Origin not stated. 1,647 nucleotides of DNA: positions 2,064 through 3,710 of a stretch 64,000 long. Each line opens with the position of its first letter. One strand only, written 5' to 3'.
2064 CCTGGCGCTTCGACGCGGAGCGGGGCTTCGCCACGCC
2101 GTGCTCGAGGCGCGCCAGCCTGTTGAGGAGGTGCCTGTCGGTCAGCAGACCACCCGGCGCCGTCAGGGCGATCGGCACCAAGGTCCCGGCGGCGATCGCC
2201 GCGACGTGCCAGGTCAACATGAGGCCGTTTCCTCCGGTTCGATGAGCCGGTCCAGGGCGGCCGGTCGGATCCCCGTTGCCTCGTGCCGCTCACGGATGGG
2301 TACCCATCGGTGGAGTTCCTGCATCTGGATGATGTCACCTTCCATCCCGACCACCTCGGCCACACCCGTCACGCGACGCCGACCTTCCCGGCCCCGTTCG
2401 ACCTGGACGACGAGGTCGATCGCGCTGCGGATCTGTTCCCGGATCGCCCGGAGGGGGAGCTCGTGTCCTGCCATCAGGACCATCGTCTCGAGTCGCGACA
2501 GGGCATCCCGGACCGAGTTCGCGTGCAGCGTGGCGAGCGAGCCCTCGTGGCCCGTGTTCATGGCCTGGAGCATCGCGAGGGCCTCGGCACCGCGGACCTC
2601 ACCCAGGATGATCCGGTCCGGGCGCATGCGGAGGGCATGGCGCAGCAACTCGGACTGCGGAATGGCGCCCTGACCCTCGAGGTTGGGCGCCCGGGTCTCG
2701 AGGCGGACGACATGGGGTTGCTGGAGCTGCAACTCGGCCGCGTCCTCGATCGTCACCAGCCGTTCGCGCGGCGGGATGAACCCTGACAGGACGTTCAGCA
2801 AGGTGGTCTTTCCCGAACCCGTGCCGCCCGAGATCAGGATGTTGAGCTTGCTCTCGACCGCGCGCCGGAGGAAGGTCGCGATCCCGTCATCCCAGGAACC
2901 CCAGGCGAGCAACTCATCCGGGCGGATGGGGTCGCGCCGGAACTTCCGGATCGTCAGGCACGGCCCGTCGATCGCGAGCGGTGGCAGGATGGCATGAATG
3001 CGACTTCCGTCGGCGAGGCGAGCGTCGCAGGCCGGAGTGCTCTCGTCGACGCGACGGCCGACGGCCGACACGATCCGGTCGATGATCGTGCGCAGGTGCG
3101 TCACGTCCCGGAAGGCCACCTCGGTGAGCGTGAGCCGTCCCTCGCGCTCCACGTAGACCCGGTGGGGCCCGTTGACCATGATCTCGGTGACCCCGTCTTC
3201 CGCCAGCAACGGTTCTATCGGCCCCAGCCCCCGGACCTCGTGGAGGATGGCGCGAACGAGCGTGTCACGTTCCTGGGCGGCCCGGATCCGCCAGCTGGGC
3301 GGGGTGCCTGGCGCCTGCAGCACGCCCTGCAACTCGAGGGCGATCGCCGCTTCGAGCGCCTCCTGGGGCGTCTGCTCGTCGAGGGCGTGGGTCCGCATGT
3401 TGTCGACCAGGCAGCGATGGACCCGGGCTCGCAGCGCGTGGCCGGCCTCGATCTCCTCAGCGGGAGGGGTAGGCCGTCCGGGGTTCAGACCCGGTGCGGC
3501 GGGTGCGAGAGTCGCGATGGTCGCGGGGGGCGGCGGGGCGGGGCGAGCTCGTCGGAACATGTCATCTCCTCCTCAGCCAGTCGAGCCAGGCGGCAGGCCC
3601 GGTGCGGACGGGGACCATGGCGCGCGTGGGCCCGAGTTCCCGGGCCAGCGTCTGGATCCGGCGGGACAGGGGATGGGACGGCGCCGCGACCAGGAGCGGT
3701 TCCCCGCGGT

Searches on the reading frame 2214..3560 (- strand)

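Call 33: search_protein_families(library=ncbifam, proteins=[window:2214-3560:-], max_evalue=1e-10)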
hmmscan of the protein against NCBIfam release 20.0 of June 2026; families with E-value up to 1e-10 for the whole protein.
window:2214-3560:- (448 aa): 15 families
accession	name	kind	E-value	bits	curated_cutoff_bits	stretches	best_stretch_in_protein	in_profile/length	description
TIGR03819.1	heli_sec_ATPase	hypoth_equivalog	2e-102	342.9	373.15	1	98-401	38-339/340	TadA family conjugal transfer-associated ATPase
TIGR02788.1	VirB11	equivalog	6.4e-71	238.9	249.95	2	227-399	133-305/308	P-type DNA transfer ATPase VirB11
TIGR02782.1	TrbB_P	equivalog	1.4e-62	211.7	304.55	1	116-407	15-297/303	P-type conjugative transfer ATPase TrbB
NF010475.0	PRK13900.1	equivalog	1.2e-61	208.6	389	2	226-400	148-322/333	type IV secretion system ATPase VirB11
NF058587.1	archaellum_moto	equivalog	3e-56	191.3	550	1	96-430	131-462/527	archaellum flagellar ATPase motor FlaI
NF010407.0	PRK13833.1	subfamily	2.7e-49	168.3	499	1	119-409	26-306/323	conjugal transfer protein TrbB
NF010469.0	PRK13894.1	subfamily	8.9e-49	166.5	508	1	111-407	22-311/320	conjugal transfer ATPase TrbB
NF010425.0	PRK13851.1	equivalog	1.3e-37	129.5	461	1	224-387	147-312/344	type IV secretion system protein VirB11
NF053672.1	bindosome_BasE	exception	6.3e-35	120.9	1000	1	146-405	177-432/512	bindosome assembly system ATPase subunit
NF041000.1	ATPase_ComGA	equivalog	1.7e-17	63.3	300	1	241-362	131-247/267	competence type IV pilus ATPase ComGA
TIGR01420.1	pilT_fam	subfamily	4.5e-15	55.7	319.1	1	240-361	124-243/343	PilT/PilU family type 4a pilus ATPase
TIGR02525.1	plasmid_TraJ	equivalog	3.1e-14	52.7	368.3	1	242-364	153-276/372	plasmid transfer ATPase TraJ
NF007755.0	PRK10436.1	equivalog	1.2e-13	50.6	617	1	238-362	219-337/465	type II secretion system protein GspE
TIGR02533.1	type_II_gspE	equivalog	1.5e-13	50.2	630.25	1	235-360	240-359/486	type II secretion system ATPase GspE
TIGR02538.1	type_IV_pilB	equivalog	8.6e-12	44.4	675.65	1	240-361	318-433/564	type IV-A pilus assembly ATPase PilB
